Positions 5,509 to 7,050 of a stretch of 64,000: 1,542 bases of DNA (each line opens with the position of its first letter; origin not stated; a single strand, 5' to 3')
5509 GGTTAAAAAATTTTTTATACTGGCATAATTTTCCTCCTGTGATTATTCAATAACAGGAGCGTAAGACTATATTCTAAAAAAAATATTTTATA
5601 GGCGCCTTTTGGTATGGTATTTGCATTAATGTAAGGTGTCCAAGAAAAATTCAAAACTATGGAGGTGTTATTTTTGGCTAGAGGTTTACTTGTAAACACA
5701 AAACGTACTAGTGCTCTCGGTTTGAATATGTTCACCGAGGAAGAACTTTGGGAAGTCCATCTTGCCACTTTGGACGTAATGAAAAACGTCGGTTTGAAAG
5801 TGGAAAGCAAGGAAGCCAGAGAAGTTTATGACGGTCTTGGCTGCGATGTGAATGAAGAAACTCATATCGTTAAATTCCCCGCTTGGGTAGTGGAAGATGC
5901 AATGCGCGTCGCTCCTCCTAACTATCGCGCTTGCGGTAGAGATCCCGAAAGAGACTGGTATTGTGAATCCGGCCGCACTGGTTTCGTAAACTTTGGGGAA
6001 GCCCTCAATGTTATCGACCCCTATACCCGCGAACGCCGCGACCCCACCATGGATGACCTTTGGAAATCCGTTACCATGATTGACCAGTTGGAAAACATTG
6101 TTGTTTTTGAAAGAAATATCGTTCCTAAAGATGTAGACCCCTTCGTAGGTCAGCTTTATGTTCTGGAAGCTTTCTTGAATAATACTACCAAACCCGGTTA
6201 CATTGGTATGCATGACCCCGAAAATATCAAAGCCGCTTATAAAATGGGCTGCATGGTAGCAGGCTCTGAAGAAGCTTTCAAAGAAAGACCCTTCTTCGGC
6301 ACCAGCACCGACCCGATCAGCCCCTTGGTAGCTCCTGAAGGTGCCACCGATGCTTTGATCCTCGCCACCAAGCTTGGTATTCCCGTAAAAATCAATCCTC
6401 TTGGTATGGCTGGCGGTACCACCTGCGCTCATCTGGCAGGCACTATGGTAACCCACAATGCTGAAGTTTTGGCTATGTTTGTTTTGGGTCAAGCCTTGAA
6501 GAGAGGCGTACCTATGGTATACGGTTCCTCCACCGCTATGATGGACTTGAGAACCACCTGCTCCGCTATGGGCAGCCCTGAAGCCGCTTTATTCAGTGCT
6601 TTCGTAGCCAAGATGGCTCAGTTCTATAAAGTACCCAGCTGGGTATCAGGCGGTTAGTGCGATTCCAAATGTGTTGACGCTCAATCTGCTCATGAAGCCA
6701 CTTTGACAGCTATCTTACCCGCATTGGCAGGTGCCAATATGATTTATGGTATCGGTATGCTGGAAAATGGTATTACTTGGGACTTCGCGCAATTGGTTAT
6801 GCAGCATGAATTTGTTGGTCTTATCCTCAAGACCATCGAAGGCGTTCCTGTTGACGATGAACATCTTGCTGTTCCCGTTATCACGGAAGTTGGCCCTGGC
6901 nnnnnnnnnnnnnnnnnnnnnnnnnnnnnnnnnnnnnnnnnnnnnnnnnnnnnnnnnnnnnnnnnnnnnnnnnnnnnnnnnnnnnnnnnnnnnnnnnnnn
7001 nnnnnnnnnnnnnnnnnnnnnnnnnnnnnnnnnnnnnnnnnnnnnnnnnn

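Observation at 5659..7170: One mttB gene has an in-frame amber codon at the canonical pyrrolysine position.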

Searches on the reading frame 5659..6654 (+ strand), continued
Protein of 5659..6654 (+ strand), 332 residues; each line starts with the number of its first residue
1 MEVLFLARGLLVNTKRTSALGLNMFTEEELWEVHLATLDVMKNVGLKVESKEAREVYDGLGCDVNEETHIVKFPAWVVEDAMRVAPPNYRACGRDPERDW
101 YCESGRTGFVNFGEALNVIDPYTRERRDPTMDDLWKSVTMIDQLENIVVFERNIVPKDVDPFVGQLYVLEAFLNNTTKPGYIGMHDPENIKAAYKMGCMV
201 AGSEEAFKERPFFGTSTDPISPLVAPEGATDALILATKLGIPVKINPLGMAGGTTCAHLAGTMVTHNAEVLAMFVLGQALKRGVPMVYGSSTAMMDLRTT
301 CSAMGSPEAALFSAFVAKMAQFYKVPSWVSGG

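Call 75: find_encoding_contigs(protein=P0186, flank=10000, max_places=4)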
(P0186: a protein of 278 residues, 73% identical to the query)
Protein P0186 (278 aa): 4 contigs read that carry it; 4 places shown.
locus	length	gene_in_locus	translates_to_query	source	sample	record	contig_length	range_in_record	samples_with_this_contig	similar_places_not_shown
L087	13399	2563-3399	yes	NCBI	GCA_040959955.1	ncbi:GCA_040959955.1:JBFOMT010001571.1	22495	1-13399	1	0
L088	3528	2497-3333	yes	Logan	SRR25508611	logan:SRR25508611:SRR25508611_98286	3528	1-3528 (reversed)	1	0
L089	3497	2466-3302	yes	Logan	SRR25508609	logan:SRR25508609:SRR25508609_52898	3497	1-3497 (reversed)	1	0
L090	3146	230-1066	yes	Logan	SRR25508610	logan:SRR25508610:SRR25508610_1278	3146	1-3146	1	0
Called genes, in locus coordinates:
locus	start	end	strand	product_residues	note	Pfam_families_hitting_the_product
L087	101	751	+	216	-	PF02607:B12-binding_2, PF02310:B12-binding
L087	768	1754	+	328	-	PF06253:MTTB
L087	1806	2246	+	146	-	PF06253:MTTB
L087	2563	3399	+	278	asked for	PF00152:tRNA-synt_2 (faint), PF01409:tRNA-synt_2d, PF00587:tRNA-synt_2b (weak)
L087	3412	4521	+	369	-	PF04055:Radical_SAM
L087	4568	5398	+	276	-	PF21455:PylD_N, PF01262:AlaDh_PNT_C (weak), PF01488:Shikimate_DH (faint)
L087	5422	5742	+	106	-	-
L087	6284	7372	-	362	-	PF00266:Aminotran_5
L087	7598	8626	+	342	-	PF01118:Semialdhyde_dh, PF22698:Semialdhyde_dhC_1, PF02774:Semialdhyde_dhC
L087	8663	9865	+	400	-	PF01960:ArgJ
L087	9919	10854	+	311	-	PF00696:AA_kinase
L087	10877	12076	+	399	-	PF00202:Aminotran_3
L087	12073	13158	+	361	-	PF00988:CPSase_sm_chain, PF00117:GATase, PF07722:Peptidase_C26 (faint)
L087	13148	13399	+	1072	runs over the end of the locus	PF25596:CPSase_L_D1, PF02786:CPSase_L_D2, PF02787:CPSase_L_D3, PF25596:CPSase_L_D1, PF01071:GARS_A, PF02786:CPSase_L_D2, PF02222:ATP-grasp, PF02655:ATP-grasp_3, +5 more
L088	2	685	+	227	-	?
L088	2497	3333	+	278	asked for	PF00152:tRNA-synt_2 (faint), PF01409:tRNA-synt_2d, PF00587:tRNA-synt_2b (weak)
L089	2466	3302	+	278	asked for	PF00152:tRNA-synt_2 (faint), PF01409:tRNA-synt_2d, PF00587:tRNA-synt_2b (weak)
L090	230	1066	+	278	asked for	PF00152:tRNA-synt_2 (faint), PF01409:tRNA-synt_2d, PF00587:tRNA-synt_2b (weak)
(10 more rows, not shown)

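Call 78: list_cluster_members(proteins=[window:5674-6654:+, P0002, P0005, P0248])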
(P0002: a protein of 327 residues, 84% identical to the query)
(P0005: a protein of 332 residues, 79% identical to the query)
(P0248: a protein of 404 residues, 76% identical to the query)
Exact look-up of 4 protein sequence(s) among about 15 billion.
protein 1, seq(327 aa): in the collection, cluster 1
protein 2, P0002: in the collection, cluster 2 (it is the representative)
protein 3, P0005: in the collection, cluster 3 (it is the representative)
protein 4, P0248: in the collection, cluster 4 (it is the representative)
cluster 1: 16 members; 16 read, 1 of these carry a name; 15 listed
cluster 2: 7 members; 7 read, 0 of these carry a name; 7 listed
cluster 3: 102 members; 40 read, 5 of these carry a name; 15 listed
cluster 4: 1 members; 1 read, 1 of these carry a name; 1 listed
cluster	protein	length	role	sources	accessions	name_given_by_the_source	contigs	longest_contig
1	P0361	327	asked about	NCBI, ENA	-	-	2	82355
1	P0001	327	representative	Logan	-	-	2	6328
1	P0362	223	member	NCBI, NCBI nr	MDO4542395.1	MAG: trimethylamine methyltransferase family protein, partial [Bacillota bacterium] | trimethylamine methyltransferase family protein [Bacillota bacterium]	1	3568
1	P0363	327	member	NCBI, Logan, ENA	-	-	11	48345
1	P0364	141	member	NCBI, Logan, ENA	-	-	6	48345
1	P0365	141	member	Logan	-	-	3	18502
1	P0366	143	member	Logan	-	-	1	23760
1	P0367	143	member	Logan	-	-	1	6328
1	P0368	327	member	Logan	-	-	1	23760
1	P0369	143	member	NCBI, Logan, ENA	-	-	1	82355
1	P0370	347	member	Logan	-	-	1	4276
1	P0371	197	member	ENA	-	-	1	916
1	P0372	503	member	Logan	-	-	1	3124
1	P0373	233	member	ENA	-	-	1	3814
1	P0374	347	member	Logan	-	-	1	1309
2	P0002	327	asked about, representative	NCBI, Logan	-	-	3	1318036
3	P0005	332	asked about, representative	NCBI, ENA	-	-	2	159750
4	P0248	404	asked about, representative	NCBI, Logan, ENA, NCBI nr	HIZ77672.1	MAG TPA: phosphotransferase [Firmicutes bacterium] | phosphotransferase [Bacillota bacterium]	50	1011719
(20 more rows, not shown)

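Call 80: find_encoding_contigs(protein=P0372, flank=2000, max_places=3)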
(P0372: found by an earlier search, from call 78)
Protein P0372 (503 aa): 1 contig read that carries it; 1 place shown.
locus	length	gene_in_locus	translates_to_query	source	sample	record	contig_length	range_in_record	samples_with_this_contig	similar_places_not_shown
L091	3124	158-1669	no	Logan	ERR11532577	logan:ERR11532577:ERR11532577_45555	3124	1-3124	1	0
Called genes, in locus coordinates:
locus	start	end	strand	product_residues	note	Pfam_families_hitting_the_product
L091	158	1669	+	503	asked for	PF06253:MTTB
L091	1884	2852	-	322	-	PF01633:Choline_kinase, PF01636:APH, PF02958:EcKL (weak)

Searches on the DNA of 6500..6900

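Call 32: search_rna_families(source=window, start=6500, end=6900, threshold=evalue, max_evalue=1, show_alignments=2)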
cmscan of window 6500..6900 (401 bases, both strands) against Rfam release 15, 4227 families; matches with E-value up to 1: 1.
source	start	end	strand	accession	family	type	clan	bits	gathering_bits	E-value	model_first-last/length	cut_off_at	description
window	6655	6754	+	RF02510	PYLIS_3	Cis-reg;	-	62.8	38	1.2e-12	1-100/100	no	Pyrrolysine insertion sequence mttB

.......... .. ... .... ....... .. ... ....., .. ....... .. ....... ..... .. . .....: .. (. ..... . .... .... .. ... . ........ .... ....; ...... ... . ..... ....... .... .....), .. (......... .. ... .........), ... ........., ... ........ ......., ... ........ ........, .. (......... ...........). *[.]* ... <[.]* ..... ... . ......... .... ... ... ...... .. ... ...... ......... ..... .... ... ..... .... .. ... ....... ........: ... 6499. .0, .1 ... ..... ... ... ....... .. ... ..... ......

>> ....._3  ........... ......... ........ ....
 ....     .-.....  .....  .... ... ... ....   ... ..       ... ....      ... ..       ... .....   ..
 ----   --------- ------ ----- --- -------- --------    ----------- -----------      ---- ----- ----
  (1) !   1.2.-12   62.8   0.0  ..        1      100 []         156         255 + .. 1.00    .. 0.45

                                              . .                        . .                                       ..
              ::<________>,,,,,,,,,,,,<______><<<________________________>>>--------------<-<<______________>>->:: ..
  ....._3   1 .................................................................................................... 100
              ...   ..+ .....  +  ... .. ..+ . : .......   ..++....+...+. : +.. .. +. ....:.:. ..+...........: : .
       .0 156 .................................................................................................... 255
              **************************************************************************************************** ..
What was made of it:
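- On PYLIS cis-element (Rfam RF02510): Two of the few pairs are non-canonical (call 32).
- Closest known: Rfam PYLIS_3. Different: The model has few base pairs, and two are non-canonical here (call 32).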
